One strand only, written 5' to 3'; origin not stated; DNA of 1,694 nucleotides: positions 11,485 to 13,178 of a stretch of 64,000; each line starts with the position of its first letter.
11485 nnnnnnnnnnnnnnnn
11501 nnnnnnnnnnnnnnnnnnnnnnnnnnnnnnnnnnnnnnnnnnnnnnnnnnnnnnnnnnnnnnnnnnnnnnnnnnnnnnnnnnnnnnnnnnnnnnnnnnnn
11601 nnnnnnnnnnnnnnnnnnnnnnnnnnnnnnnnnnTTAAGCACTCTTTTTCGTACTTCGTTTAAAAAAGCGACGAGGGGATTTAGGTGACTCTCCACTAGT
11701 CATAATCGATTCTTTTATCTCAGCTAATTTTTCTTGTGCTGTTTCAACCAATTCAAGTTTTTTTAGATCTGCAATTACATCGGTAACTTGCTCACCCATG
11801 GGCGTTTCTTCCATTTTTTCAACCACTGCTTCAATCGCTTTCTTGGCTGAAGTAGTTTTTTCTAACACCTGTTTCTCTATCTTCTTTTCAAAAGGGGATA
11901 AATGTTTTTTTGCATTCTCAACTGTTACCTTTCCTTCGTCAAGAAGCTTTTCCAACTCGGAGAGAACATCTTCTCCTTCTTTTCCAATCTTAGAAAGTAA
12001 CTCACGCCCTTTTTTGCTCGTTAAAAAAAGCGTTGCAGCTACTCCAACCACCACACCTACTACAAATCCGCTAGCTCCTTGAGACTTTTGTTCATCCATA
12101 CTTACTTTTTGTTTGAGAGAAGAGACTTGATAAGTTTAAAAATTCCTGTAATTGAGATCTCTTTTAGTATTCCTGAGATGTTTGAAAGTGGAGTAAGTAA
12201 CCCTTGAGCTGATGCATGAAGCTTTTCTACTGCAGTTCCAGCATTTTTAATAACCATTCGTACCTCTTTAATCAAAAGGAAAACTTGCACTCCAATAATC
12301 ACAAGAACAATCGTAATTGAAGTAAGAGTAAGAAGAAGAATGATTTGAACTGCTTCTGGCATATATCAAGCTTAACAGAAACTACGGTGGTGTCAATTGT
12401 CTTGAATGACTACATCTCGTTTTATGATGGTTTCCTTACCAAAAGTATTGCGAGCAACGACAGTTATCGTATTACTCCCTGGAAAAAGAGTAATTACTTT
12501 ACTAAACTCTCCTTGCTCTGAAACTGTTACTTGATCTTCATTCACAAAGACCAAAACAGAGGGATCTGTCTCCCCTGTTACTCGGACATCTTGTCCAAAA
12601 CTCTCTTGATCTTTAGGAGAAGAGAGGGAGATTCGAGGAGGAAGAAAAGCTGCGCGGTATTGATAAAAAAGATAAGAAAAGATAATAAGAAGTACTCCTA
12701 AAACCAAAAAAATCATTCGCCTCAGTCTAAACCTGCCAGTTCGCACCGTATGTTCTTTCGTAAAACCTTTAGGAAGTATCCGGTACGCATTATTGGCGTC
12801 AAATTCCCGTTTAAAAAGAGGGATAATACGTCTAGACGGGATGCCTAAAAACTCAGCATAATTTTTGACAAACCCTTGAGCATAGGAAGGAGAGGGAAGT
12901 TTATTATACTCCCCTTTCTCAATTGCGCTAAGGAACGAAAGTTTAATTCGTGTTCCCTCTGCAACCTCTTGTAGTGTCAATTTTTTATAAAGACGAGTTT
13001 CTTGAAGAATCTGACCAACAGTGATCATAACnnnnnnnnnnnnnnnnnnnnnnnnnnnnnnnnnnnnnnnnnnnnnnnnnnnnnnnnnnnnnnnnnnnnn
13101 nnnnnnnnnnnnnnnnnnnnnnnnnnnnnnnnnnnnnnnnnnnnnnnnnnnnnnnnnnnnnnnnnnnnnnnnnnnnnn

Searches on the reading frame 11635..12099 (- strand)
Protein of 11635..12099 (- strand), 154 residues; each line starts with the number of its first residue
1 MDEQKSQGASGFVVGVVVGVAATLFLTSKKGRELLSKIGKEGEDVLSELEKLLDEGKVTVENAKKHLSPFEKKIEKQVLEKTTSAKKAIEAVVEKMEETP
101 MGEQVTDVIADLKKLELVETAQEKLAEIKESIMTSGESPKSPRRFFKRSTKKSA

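Call 91: search_protein_families(library=pfam, proteins=[window:11635-12099:-], max_evalue=0.0001)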
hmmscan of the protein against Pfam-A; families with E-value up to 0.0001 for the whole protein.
window:11635-12099:- (154 aa): 1 family
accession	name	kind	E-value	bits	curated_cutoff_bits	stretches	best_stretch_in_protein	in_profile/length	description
PF12732.12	YtxH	-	2.1e-10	41.3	37.5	1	10-86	2-49/71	YtxH-like protein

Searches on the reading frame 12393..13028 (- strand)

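Call 91: search_protein_families(library=pfam, proteins=[window:12393-13028:-], max_evalue=0.0001)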
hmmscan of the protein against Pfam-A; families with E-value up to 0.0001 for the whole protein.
window:12393-13028:- (211 aa): 3 families
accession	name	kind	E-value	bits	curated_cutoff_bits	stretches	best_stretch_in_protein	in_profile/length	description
PF13413.12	HTH_25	-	3.8e-20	71.9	24.6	1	7-66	1-60/62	Helix-turn-helix domain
PF09136.16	Glucodextran_B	-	4.3e-12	46.2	27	1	131-208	1-81/83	Glucodextranase, domain B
PF12844.13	HTH_19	-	6.8e-07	29.5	30.2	1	5-65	1-55/64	Helix-turn-helix domain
